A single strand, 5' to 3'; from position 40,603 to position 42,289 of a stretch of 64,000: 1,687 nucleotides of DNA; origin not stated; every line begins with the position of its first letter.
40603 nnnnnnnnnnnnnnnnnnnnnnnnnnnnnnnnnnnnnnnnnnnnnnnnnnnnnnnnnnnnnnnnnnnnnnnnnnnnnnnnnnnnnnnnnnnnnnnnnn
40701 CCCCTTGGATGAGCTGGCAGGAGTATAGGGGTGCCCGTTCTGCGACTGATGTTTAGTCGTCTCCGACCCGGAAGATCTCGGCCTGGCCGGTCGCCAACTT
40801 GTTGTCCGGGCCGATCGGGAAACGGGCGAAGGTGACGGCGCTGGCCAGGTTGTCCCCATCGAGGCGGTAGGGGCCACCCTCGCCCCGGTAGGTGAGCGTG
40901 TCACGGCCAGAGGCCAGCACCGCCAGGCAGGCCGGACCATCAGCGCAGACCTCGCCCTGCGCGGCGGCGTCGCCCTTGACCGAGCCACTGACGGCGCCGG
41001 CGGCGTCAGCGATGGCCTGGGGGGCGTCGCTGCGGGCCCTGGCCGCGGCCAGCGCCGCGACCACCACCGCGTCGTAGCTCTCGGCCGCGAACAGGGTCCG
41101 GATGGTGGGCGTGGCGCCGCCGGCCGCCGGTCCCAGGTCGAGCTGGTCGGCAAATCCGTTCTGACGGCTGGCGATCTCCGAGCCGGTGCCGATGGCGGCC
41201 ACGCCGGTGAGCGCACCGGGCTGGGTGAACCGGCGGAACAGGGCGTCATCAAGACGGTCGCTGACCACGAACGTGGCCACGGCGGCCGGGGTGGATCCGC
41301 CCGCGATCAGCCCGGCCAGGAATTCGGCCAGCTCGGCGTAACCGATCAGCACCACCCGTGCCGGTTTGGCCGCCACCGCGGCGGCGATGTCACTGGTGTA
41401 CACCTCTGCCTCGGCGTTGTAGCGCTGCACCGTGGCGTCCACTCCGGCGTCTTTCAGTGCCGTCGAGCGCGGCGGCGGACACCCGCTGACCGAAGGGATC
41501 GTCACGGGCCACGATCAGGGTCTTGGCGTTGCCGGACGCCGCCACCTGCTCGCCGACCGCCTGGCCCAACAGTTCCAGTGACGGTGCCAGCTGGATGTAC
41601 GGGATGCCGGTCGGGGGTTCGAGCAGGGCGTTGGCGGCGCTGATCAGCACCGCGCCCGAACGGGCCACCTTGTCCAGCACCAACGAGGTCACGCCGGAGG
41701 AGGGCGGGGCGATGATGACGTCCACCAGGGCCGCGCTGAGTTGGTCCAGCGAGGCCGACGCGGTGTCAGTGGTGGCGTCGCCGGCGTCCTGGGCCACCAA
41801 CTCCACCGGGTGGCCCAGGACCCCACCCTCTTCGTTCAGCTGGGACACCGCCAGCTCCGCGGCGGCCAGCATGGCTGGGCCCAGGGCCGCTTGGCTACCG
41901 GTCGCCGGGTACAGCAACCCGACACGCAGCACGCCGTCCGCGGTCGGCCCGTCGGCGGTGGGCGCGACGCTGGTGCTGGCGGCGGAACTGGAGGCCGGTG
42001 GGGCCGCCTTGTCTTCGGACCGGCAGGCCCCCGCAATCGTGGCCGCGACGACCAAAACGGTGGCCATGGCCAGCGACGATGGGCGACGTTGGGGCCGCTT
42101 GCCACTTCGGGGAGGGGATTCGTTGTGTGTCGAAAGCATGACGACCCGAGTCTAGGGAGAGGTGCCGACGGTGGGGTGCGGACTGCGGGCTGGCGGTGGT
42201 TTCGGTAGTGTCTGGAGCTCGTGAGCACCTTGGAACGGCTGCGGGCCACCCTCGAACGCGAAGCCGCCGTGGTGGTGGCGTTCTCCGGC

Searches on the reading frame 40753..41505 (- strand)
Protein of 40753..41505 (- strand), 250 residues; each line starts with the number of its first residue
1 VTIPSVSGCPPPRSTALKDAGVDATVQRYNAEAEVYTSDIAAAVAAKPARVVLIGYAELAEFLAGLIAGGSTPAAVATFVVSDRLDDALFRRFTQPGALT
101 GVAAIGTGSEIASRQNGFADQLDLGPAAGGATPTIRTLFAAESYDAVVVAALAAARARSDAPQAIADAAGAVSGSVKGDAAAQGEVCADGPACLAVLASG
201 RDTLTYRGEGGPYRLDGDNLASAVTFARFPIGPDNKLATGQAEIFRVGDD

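Call 3: search_protein_families(library=pfam, proteins=[window:40753-41505:-], max_evalue=1)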
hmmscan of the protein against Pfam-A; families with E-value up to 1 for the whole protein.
window:40753-41505:- (250 aa): 1 family
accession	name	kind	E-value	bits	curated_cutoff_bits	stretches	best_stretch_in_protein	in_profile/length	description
PF24886.1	DUF7740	-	0.19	12.4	28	1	142-176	2-35/65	Domain of unknown function (DUF7740)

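Call 4: search_protein_families(library=ncbifam, proteins=[window:40753-41505:-], max_evalue=1)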
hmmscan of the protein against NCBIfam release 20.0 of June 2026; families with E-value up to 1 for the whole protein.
window:40753-41505:- (250 aa): 2 families
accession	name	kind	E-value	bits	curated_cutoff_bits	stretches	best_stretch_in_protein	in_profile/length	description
TIGR01800.1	cit_synth_II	subfamily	0.09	11.5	421.3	1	137-182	175-220/368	2-methylcitrate synthase/citrate synthase II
NF010636.0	PRK14033.1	equivalog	0.28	10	479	1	137-181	185-229/376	bifunctional 2-methylcitrate synthase/citrate synthase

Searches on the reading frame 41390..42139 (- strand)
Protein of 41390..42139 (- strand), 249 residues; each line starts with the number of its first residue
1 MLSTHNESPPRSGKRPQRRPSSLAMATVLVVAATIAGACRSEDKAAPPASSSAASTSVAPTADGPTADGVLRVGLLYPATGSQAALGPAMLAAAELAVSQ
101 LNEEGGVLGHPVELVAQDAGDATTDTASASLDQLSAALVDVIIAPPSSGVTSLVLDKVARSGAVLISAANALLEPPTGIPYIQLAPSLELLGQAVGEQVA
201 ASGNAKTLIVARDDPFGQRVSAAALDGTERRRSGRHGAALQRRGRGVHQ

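Call 3: search_protein_families(library=pfam, proteins=[window:41390-42139:-], max_evalue=1)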
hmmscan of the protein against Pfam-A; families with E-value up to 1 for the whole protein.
window:41390-42139:- (249 aa): 3 families
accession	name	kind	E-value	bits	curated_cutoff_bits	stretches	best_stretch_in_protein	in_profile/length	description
PF13458.12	Peripla_BP_6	-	1.7e-23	84.3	31.7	1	71-224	2-155/343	Periplasmic binding protein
PF13433.12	Peripla_BP_5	-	2.4e-08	34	27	1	71-144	1-74/363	Periplasmic binding protein domain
PF01094.35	ANF_receptor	-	4.2e-07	29.8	25.4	1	90-226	2-141/353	Receptor family ligand binding region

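Call 4: search_protein_families(library=ncbifam, proteins=[window:41390-42139:-], max_evalue=1)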
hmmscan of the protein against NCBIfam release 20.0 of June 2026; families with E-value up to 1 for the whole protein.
window:41390-42139:- (249 aa): 3 families
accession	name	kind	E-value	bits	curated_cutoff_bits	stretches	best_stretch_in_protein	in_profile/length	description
TIGR03669.1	urea_ABC_arch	equivalog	8.7e-07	28.2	494.8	1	72-149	2-79/375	urea ABC transporter substrate-binding protein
NF011933.0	PRK15404.1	subfamily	2.8e-05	23.4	477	1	68-169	24-124/370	high-affinity branched-chain amino acid ABC transporter substrate-binding protein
TIGR03407.1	urea_ABC_UrtA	exception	8.9e-05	21.5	492.75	1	72-142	2-72/361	urea ABC transporter substrate-binding protein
